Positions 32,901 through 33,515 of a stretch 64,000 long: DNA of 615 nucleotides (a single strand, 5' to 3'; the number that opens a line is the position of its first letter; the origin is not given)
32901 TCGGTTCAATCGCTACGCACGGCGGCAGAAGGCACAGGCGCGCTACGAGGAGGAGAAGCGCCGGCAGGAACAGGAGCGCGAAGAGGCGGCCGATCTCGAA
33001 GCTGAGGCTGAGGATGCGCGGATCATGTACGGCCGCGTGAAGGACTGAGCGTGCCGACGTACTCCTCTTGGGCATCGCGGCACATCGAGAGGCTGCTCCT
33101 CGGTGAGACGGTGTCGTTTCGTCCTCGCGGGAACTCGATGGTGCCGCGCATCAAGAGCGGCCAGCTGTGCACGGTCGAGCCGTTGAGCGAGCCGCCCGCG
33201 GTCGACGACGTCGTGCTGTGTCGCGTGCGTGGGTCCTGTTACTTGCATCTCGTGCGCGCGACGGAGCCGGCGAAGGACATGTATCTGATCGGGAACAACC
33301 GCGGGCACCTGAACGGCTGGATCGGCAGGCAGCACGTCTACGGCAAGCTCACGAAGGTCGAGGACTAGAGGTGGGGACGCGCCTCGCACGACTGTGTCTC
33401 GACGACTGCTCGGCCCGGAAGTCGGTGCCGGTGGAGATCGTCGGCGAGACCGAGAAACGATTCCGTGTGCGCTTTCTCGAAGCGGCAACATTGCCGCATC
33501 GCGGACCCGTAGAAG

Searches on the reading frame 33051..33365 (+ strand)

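Call 51: search_protein_families(library=pfam, proteins=[window:33051-33365:+], max_evalue=0.01)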
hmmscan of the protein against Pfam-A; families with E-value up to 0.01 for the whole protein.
window:33051-33365:+ (105 aa): 1 family
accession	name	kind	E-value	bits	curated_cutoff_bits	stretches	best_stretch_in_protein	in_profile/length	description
PF00717.28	Peptidase_S24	-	0.00023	21.3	23.3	1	23-85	38-97/116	Peptidase S24-like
